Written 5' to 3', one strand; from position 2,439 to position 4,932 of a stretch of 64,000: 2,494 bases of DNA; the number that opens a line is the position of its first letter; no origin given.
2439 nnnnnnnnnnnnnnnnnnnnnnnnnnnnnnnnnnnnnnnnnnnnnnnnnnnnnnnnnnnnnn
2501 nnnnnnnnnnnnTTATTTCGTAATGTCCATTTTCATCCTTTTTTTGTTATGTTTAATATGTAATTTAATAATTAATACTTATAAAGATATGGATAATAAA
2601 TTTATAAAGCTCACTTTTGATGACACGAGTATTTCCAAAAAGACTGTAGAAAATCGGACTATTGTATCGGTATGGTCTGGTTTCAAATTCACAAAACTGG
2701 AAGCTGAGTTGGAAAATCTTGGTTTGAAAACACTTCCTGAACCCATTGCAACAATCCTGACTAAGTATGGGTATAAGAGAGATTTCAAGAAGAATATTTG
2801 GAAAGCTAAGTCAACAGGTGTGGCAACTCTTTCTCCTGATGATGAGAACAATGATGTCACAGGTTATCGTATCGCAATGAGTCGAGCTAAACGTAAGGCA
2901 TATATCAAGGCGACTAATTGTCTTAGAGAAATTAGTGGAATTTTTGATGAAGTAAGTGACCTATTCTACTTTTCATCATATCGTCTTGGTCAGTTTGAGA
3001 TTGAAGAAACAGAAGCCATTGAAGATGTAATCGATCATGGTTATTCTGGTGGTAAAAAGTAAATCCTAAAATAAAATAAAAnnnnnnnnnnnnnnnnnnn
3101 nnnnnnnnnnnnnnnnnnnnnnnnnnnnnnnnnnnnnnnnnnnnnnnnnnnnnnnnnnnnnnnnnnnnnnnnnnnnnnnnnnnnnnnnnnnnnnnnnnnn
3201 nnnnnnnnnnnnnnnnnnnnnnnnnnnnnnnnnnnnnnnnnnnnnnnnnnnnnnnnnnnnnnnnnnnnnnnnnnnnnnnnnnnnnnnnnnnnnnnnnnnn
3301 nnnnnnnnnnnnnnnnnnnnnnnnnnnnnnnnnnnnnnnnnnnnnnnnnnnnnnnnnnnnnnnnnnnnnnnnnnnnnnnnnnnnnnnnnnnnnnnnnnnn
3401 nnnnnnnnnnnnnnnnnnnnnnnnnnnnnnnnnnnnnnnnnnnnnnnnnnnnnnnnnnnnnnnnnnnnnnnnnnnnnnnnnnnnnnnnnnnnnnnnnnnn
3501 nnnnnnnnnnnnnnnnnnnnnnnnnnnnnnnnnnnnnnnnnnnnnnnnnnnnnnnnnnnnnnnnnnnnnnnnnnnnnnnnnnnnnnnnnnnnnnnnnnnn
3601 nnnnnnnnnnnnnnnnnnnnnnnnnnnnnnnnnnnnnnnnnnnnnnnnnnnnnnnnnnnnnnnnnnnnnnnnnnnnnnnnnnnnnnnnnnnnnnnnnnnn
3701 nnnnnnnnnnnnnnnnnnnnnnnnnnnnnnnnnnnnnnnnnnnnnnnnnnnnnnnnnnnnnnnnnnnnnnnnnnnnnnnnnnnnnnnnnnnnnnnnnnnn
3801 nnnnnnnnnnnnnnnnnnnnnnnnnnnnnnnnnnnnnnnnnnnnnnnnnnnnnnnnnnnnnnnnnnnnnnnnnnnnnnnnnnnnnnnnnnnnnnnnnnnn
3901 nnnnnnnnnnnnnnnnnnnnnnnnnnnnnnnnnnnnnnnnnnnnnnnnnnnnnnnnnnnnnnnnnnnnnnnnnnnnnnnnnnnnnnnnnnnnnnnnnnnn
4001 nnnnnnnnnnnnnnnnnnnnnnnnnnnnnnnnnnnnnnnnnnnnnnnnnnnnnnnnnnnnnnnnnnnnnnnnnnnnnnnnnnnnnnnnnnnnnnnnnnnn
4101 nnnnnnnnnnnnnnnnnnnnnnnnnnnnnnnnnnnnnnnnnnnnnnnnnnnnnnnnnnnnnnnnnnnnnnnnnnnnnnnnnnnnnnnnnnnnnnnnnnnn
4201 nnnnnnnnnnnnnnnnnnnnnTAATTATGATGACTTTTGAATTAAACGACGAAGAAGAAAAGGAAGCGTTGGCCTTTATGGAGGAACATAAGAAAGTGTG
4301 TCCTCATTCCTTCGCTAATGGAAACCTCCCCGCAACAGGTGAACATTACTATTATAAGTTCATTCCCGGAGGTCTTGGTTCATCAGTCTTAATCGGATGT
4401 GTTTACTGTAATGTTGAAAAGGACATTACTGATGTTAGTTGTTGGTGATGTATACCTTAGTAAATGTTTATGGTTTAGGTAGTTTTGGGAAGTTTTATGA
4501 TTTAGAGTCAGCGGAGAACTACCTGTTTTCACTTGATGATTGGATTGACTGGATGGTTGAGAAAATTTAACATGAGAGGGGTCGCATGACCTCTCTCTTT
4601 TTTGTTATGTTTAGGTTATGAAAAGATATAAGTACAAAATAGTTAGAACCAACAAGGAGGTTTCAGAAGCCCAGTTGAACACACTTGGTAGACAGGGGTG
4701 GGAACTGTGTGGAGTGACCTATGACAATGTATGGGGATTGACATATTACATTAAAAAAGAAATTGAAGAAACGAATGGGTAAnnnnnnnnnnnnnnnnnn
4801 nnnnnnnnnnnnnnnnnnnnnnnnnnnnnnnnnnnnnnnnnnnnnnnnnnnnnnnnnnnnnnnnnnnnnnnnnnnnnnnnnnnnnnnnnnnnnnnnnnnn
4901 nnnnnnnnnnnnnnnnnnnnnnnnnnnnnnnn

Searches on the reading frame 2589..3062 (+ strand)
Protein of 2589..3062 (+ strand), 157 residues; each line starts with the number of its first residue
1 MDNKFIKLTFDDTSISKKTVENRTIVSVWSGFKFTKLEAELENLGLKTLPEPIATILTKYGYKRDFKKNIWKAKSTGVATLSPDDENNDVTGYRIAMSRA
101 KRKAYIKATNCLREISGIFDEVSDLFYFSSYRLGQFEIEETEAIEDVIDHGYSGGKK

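Call 18: search_protein_families(library=pfam, proteins=[window:2589-3062:+], max_evalue=0.01)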
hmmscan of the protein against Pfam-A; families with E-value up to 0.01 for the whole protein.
window:2589-3062:+ (157 aa): 0 families

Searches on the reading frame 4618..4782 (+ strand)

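Call 18: search_protein_families(library=pfam, proteins=[window:4618-4782:+], max_evalue=0.01)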
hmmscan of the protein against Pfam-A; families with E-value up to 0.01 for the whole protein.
window:4618-4782:+ (54 aa): 1 family
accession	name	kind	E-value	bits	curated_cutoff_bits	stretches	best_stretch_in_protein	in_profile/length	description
PF13783.11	DUF4177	-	0.0028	18.3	25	1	4-36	1-45/65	Domain of unknown function (DUF4177)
